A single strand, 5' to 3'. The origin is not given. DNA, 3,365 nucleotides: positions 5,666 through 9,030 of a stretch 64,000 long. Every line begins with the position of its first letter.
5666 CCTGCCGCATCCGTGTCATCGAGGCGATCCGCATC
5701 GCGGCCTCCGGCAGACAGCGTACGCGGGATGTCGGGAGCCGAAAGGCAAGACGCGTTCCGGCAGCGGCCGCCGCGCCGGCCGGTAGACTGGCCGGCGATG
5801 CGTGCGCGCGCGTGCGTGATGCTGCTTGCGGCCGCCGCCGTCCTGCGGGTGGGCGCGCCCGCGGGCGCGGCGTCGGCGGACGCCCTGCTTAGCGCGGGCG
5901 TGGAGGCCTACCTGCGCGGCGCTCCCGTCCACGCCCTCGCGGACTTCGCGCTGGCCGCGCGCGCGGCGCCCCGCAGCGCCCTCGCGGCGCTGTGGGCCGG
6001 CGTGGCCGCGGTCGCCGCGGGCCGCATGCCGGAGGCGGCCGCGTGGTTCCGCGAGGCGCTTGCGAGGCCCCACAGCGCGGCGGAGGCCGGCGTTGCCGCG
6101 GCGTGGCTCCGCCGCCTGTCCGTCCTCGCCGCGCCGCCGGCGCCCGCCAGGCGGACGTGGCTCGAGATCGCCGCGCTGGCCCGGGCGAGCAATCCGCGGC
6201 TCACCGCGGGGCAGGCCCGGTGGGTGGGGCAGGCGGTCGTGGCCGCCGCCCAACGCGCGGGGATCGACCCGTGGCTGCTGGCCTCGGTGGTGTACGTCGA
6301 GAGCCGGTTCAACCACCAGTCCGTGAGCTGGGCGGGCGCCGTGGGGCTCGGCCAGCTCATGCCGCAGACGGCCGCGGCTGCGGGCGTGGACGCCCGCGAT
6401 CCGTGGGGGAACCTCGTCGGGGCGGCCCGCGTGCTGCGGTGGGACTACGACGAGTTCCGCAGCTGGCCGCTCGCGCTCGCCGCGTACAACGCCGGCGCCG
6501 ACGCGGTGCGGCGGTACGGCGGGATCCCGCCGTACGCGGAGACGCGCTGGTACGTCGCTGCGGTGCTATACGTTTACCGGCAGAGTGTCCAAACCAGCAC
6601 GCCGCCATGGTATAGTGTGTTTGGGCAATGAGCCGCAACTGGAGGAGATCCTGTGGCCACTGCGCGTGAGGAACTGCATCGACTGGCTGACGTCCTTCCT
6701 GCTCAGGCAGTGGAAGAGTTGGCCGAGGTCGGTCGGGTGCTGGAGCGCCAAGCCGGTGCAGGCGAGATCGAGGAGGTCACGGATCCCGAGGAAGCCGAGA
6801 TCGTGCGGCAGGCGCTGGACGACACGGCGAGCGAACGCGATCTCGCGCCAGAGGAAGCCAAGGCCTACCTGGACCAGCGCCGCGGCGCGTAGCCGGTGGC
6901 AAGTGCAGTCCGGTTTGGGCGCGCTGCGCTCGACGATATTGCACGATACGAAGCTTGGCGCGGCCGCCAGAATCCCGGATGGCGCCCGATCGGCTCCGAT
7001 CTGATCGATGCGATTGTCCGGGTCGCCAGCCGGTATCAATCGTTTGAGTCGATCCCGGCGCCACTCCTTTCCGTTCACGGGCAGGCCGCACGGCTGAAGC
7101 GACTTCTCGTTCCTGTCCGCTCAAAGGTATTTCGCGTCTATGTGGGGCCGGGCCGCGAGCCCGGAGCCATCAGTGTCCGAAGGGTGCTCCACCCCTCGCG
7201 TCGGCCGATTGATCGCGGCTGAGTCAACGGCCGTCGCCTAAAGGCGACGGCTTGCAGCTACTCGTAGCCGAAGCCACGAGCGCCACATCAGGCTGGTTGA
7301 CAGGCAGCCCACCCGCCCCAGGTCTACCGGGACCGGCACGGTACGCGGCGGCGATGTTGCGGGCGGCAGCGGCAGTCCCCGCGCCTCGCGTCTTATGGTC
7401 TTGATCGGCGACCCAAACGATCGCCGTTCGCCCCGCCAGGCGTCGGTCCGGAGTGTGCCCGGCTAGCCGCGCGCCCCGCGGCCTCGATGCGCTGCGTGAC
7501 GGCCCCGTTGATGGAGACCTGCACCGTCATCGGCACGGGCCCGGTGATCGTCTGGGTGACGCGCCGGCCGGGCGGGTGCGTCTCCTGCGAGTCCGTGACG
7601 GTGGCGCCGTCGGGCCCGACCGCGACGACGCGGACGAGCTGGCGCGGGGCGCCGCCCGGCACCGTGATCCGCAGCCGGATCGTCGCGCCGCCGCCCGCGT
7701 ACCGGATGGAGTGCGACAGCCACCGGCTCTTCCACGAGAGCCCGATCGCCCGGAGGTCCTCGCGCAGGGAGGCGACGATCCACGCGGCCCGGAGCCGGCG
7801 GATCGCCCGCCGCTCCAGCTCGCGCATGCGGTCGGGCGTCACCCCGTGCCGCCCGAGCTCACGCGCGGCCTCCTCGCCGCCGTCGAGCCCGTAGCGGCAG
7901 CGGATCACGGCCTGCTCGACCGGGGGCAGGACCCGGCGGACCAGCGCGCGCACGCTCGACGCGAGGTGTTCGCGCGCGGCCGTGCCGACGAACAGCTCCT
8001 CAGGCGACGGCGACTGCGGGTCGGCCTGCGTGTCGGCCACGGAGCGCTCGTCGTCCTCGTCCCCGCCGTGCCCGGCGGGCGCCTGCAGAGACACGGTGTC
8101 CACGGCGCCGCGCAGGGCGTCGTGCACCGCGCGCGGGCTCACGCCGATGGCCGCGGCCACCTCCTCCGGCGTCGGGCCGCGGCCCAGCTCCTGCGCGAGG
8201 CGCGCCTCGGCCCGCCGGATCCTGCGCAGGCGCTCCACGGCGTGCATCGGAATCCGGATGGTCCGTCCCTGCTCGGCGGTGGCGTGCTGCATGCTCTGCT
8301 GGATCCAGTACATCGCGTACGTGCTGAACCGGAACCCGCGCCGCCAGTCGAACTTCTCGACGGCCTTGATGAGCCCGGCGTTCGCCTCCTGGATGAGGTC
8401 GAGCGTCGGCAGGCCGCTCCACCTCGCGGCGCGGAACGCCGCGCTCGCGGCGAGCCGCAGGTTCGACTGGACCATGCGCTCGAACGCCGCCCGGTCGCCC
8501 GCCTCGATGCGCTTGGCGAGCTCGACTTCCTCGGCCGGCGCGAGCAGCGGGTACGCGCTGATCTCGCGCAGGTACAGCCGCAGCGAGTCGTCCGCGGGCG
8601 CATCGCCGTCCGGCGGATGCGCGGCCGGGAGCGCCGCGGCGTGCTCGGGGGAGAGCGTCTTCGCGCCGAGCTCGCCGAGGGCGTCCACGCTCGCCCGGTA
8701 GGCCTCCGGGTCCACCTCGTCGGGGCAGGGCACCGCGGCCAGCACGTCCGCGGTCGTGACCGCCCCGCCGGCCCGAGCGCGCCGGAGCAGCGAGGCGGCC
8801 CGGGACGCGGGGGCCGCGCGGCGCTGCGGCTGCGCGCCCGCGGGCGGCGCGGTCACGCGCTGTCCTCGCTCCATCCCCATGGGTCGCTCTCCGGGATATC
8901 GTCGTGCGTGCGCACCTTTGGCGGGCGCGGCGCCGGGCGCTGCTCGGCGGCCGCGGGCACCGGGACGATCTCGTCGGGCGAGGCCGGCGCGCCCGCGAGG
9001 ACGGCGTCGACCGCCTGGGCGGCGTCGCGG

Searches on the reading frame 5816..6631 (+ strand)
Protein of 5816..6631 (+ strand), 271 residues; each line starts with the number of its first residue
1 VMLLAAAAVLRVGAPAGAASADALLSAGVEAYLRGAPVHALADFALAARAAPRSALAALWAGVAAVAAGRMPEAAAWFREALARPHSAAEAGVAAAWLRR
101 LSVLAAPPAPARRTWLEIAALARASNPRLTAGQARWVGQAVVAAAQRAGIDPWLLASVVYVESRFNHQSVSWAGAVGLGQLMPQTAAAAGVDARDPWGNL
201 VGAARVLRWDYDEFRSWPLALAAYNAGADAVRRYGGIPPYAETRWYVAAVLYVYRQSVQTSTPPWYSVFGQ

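Call 18: search_protein_families(library=pfam, proteins=[window:5816-6631:+], max_evalue=1)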
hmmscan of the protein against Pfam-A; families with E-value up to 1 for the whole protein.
window:5816-6631:+ (271 aa): 4 families
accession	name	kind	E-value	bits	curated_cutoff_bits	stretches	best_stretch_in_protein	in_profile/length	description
PF01464.25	SLT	-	3.8e-22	78.5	21.3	1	142-236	4-106/117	Transglycosylase SLT domain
PF13406.11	SLT_2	-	2e-05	24.4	24.3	1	170-194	150-174/292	Transglycosylase SLT domain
PF13432.12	TPR_16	-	0.00042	21.2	32.7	1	40-84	16-60/65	Tetratricopeptide repeat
PF15611.11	EH_Signature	-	0.077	12.7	27.5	1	77-138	193-252/423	EH_Signature domain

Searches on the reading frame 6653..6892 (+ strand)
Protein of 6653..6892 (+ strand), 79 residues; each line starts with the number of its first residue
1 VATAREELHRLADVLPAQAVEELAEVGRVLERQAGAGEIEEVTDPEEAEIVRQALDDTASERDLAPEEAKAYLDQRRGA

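Call 18: search_protein_families(library=pfam, proteins=[window:6653-6892:+], max_evalue=1)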
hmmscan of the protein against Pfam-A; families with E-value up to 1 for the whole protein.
window:6653-6892:+ (79 aa): 1 family
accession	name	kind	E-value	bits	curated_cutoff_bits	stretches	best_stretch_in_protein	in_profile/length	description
PF19353.4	DUF5930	-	0.05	13.1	27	1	19-74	152-207/320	Family of unknown function (DUF5930)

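Call 72: search_protein_families(library=ncbifam, proteins=[window:6653-6892:+], max_evalue=0.1)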
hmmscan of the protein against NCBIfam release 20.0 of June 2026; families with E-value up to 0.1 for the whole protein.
window:6653-6892:+ (79 aa): 0 families

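Call 73: search_protein_families(library=padloc, proteins=[window:6653-6892:+], max_evalue=0.01)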
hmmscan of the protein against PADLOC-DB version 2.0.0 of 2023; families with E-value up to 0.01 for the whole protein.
window:6653-6892:+ (79 aa): 0 families

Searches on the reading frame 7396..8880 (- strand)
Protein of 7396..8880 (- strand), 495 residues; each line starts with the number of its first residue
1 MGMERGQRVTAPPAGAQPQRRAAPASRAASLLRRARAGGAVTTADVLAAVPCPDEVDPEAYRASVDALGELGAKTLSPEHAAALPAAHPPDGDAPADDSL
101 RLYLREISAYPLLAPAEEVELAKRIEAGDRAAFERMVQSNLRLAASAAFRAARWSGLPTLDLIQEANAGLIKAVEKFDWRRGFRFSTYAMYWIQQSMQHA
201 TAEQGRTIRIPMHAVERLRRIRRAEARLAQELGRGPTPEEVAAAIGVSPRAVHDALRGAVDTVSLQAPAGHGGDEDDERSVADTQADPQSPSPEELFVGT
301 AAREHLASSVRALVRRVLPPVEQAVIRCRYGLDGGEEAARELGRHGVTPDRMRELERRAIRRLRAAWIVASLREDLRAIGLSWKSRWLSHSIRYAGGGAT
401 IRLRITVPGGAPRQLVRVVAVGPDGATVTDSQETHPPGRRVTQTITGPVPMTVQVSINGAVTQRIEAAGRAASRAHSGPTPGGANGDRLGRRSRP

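Call 15: list_cluster_members(proteins=[P0001, P0110, window:7396-8880:-, window:8856-9887:-])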
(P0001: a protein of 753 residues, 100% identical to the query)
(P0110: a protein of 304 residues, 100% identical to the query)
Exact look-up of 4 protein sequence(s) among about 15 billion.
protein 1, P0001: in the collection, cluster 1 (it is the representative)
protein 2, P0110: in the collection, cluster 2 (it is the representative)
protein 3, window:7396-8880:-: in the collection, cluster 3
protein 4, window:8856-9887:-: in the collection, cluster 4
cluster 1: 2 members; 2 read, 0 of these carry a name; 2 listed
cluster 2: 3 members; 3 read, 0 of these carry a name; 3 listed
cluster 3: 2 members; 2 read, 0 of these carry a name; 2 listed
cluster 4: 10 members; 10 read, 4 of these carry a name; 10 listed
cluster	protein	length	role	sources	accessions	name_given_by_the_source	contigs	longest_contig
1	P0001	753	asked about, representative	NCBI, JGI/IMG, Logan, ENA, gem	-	-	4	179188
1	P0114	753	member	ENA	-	-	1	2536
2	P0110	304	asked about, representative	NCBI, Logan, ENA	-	-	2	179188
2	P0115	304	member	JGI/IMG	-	-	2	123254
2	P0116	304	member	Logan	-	-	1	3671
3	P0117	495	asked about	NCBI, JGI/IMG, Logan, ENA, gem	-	-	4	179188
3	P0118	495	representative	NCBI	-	-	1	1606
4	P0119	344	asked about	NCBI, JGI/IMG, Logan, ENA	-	-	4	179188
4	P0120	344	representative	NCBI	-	-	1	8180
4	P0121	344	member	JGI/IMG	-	stage III sporulation protein SpoIIIAA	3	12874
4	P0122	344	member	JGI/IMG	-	stage III sporulation protein SpoIIIAA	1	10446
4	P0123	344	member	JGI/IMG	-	stage III sporulation protein SpoIIIAA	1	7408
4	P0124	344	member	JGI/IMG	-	stage III sporulation protein SpoIIIAA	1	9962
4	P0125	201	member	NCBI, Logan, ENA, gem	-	-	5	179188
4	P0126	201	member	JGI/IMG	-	-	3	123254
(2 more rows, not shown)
